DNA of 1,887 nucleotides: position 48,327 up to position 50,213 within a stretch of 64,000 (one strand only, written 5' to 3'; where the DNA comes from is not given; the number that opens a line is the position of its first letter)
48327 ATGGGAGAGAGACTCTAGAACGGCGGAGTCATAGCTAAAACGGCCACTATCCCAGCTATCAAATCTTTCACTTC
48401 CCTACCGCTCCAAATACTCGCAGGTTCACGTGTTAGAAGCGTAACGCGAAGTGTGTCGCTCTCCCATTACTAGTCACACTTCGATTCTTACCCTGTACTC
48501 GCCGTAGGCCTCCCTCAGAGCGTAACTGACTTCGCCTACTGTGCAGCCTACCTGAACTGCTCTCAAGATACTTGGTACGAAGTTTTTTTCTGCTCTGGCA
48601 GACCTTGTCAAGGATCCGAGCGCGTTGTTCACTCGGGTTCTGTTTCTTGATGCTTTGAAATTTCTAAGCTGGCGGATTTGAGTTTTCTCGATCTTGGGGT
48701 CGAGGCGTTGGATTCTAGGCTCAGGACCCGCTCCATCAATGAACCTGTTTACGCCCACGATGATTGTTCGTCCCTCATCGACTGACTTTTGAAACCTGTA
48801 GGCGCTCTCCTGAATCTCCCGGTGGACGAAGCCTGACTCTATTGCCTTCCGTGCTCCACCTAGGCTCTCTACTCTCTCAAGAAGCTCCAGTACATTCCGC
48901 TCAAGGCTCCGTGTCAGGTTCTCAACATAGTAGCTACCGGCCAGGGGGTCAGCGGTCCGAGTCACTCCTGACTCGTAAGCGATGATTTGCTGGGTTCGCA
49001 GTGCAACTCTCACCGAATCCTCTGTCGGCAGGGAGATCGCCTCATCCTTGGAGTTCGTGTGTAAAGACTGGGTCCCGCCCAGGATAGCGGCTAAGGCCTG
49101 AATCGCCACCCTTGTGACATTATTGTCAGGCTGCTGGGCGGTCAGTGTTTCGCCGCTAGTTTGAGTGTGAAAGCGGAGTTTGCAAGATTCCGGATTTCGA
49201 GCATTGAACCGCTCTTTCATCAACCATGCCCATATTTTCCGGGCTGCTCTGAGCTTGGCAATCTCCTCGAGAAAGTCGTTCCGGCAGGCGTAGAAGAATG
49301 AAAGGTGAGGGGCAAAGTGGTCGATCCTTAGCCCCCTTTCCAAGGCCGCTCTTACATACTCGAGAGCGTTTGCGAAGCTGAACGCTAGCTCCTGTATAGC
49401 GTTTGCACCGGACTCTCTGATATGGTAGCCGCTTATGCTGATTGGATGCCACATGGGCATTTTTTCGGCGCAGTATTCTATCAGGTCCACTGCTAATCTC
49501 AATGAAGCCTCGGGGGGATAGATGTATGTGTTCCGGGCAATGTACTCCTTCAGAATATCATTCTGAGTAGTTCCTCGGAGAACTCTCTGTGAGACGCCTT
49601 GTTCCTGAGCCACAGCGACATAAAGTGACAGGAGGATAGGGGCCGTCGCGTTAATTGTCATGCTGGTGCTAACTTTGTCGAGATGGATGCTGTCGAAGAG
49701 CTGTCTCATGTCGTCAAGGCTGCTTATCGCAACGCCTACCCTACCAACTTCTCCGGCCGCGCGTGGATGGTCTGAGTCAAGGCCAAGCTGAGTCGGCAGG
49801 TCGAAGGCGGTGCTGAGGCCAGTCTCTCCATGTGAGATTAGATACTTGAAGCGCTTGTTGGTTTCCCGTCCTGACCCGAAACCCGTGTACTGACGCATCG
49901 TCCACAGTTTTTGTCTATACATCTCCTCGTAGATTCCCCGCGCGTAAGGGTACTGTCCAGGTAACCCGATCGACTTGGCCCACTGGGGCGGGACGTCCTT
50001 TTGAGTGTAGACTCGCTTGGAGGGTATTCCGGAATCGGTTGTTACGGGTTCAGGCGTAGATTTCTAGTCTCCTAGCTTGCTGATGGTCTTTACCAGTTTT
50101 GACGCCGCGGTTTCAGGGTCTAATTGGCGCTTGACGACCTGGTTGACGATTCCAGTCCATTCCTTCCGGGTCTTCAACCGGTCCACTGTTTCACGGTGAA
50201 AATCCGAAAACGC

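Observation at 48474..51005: MeaB G-protein and MCM-type mutase catalytic subunit separated only by an in-frame TAG, with no canonical start for the conserved mutase N-terminus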

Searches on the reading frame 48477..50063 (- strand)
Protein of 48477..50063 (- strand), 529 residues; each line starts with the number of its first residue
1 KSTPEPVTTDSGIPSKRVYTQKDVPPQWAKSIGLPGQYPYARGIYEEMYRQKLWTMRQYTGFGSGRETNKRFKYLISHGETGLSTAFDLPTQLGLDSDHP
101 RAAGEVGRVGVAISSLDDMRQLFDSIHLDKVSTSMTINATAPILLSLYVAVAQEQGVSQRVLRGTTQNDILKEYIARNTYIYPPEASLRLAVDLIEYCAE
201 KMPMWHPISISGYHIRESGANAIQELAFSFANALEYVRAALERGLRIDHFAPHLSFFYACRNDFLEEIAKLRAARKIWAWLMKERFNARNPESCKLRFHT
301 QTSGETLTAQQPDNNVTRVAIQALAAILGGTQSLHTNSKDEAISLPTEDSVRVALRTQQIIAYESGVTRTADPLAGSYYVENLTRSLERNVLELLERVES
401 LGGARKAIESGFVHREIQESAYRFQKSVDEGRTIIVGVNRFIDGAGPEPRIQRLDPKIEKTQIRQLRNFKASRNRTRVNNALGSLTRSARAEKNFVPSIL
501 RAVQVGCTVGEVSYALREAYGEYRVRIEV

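Call 7: search_protein_families(library=pfam, proteins=[window:48477-50063:-])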
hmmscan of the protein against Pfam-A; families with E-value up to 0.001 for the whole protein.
window:48477-50063:- (529 aa): 1 family
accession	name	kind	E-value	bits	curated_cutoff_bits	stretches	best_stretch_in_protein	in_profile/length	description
PF01642.28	MM_CoA_mutase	-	2.1e-214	713.3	22.1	1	8-521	1-512/512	Methylmalonyl-CoA mutase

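Call 8: search_protein_families(library=ncbifam, proteins=[window:48477-50063:-])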
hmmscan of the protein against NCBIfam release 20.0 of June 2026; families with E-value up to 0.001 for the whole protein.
window:48477-50063:- (529 aa): 4 families
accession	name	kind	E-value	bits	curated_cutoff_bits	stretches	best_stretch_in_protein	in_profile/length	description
TIGR00641.1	acid_CoA_mut_N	subfamily_domain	1.8e-223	742.6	303.8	1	8-527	2-526/528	methylmalonyl-CoA mutase N-terminal domain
NF006944.0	PRK09426.1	equivalog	9.5e-190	632.1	876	1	8-528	36-556/721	methylmalonyl-CoA mutase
NF045497.1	IsobCoAmut_IcmF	equivalog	5e-111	372.2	1500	2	160-525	706-1074/1076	fused isobutyryl-CoA mutase/GTPase IcmF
TIGR00642.1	mmCoA_mut_beta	equivalog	3.2e-53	180.9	617.25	1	8-442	45-451/620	methylmalonyl-CoA mutase small subunit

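Call 9: find_related_loci(query=window:48477-50063:-, collection=genome_contigs, flank=4000)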
Query window:48477-50063:- (529 aa) in genome_contigs; peptide patterns used: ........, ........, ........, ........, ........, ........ (x = any residue, [..] = any of these).
600 stretches matched a pattern (row limit reached: there are more); 594 encode a relative of the query (tblastn E <= 1e-3); the best 80 are kept; 80 distinct loci.
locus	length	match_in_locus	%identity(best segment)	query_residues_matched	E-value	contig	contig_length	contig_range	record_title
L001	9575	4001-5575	61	9-529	0e+0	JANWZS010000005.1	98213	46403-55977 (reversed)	MAG: Candidatus Nitrosocaldus sp. isolate SKYG19 NODE_5_length_98213_cov_4.776443, whole genome shotgun sequence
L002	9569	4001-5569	60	5-524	0e+0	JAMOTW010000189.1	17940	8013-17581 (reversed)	MAG: Thermococcus sp. isolate 4571-419_metabat2_scaf2bin.055 4571-419_scaffold_766_c1, whole genome shotgun sequence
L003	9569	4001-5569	60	5-524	0e+0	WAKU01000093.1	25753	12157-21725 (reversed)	MAG: Thermococcus sp. isolate S013_22 k151_53938, whole genome shotgun sequence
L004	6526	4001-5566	59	5-524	0e+0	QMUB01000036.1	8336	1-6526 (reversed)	MAG: Thermococci archaeon isolate B89_G9 B89_Guay9_scaffold_12320, whole genome shotgun sequence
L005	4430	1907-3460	59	8-524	0e+0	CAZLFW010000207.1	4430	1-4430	MAG TPA_asm: uncultured bacterium isolate binchicken_co381_84 genome assembly, contig: k141_334399, whole genome shotgun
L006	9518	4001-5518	60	22-529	0e+0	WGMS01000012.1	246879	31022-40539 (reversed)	MAG: bacterium isolate RI_106 c_000000102880, whole genome shotgun sequence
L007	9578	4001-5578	58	5-529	0e+0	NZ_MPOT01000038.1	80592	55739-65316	MAG: Tepidanaerobacter sp. EBM-38 k99_16785, whole genome shotgun sequence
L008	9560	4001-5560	57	5-524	0e+0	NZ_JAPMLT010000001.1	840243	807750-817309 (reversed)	Tumebacillus lacus strain DT12 Scaffold1, whole genome shotgun sequence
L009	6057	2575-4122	59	9-523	0e+0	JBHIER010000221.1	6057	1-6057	MAG: bacterium isolate b2.sp2_bin.59 NODE_5325_length_6057_cov_3.281406, whole genome shotgun sequence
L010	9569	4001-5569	59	5-524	0e+0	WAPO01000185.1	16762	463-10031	MAG: Thermococcus sp. isolate S144_40 k151_562685, whole genome shotgun sequence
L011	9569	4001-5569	59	5-524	0e+0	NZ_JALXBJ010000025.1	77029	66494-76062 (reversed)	MAG: Thermococcus sp. isolate T2_metabat2_scaf2bin.092 T2_NODE_150_length_77029_cov_2.776287, whole genome shotgun seque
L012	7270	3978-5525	59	9-524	0e+0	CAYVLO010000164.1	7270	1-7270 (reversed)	MAG TPA_asm: uncultured Anaerolineaceae bacterium isolate SRP241341_co1_181 genome assembly, contig: NODE_9977_length_72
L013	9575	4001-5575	59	5-527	0e+0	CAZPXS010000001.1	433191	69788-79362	MAG TPA_asm: uncultured Aquificales bacterium isolate binchicken_co1_26 genome assembly, contig: NODE_7_length_433191_co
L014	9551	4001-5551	59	9-524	0e+0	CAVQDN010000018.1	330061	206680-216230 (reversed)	MAG: uncultured Acidobacteriaceae bacterium isolate MFD03346.bin.2.99 genome assembly, contig: contig_39186, whole genom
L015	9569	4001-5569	56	8-529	0e+0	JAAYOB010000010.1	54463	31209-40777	MAG: Candidatus Stramentimicrobium fermentans isolate AS21ysBPME_310 32603_AS21, whole genome shotgun sequence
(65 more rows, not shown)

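Call 51: search_solved_structures(query=window:48477-50057:-, max_evalue=1e-50, show_alignments=2)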
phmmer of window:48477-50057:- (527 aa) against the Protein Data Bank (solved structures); distinct sequences matched with E-value up to 1e-50: 9.
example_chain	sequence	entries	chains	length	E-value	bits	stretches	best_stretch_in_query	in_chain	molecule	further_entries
4r3u_A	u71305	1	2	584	1.1e-158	531.9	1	8-522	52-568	2-hydroxyisobutyryl-CoA mutase large subunit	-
8gju_J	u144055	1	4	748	1e-141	475.9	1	7-523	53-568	Methylmalonyl-CoA mutase, mitochondrial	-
2xij_A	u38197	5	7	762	1.1e-141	475.9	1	7-523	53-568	METHYLMALONYL-COA MUTASE, MITOCHONDRIAL | Methylmalonyl-CoA mutase, mitochondrial precursor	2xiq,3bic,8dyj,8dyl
6oxc_A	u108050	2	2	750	9.4e-135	453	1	10-525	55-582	Methylmalonyl-CoA mutase large subunit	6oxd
1req_A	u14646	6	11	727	2.3e-134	451.7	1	33-525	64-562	METHYLMALONYL-COA MUTASE | PROTEIN (METHYLMALONYL-COA MUTASE)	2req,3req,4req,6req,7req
5req_A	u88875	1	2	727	8.3e-134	449.9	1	33-525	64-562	PROTEIN (METHYLMALONYL-COA MUTASE ALPHA-SUBUNIT)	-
1e1c_A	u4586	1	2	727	5.7e-133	447.1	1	33-525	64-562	METHYLMALONYL-COA MUTASE ALPHA CHAIN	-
8ssl_A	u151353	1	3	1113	4.1e-91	309.1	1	159-522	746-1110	Fused isobutyryl-CoA mutase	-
4xc6_A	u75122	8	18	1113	4.1e-91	309.1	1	159-522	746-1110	Isobutyryl-CoA mutase fused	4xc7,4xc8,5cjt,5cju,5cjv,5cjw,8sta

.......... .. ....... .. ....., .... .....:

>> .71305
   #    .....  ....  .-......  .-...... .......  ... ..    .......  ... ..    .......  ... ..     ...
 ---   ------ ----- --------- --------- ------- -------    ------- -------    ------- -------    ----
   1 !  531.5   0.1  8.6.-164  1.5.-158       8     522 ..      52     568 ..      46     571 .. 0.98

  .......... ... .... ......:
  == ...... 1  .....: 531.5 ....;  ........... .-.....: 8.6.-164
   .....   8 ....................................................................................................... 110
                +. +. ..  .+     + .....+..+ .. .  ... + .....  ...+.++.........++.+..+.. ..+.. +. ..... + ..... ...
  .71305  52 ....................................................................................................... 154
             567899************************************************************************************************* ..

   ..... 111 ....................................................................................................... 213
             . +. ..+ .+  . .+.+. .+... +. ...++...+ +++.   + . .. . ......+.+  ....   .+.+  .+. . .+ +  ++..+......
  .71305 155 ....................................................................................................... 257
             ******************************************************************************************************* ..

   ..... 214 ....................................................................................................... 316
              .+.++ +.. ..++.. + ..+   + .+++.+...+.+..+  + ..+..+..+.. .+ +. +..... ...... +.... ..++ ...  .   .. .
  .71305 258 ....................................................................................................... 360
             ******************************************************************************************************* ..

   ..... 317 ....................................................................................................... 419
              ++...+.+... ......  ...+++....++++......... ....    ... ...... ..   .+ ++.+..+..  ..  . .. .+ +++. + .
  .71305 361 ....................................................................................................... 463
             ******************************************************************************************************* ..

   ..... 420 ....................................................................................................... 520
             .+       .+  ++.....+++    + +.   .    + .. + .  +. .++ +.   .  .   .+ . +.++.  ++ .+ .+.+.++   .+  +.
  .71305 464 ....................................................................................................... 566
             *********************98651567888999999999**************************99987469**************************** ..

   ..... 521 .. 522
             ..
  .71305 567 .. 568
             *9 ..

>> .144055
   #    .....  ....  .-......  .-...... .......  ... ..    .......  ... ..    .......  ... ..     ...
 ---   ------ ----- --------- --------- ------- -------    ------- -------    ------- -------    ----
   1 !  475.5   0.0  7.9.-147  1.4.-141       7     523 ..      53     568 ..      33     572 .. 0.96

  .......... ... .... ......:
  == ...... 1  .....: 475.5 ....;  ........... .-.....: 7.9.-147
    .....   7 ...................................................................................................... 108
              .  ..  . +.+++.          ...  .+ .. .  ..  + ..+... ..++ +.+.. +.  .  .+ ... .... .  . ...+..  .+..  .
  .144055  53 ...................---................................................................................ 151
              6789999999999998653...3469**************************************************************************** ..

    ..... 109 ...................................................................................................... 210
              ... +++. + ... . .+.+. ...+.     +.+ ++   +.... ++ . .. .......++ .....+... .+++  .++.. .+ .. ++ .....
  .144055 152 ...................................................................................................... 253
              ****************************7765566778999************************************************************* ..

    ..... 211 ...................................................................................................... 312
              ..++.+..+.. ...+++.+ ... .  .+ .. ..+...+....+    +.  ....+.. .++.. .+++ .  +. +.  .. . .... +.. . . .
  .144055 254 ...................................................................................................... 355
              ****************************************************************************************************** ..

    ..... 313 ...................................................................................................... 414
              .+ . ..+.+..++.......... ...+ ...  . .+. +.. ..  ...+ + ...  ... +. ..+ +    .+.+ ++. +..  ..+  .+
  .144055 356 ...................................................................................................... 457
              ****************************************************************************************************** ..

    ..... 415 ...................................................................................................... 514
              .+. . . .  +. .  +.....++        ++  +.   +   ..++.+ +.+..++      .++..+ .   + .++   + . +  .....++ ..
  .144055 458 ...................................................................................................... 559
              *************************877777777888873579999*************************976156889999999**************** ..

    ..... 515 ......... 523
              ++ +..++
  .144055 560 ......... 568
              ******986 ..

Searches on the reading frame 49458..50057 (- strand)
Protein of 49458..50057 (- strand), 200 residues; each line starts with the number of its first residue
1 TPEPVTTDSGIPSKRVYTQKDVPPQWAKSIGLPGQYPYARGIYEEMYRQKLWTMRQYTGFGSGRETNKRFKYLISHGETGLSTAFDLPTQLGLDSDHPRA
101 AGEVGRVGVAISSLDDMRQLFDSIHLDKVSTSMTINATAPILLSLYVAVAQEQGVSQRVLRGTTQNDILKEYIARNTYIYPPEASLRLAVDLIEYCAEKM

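Call 17: find_related_loci(query=window:49458-50057:-, collection=metagenome_contigs, flank=1500)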
Query window:49458-50057:- (200 aa) in metagenome_contigs; peptide patterns used: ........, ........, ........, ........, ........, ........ (x = any residue, [..] = any of these).
600 stretches matched a pattern (row limit reached: there are more); 595 encode a relative of the query (tblastn E <= 1e-3); the best 80 are kept; 80 distinct loci.
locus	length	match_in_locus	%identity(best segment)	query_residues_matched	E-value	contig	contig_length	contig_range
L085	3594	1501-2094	80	3-200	6e-109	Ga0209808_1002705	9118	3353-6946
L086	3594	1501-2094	79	3-200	3e-107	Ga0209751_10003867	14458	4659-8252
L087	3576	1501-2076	80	6-197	6e-104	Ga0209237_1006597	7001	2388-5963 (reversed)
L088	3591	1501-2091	76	3-199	6e-103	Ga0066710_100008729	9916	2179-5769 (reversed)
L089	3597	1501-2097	77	2-200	1e-102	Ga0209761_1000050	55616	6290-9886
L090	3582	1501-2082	64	7-200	4e-86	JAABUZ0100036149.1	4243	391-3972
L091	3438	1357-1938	62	7-200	4e-85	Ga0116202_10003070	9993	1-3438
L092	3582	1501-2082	64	7-200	6e-85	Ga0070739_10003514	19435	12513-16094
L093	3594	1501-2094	63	3-200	2e-84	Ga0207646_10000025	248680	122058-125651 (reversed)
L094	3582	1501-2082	62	7-200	2e-84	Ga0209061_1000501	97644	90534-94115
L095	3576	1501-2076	63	7-200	3e-84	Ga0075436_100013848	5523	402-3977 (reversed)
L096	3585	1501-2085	64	3-198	9e-84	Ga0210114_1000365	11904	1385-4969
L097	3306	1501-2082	63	7-200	2e-83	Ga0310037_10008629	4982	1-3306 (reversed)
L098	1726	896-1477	61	7-200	3e-87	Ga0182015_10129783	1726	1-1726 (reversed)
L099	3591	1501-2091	63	3-198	5e-83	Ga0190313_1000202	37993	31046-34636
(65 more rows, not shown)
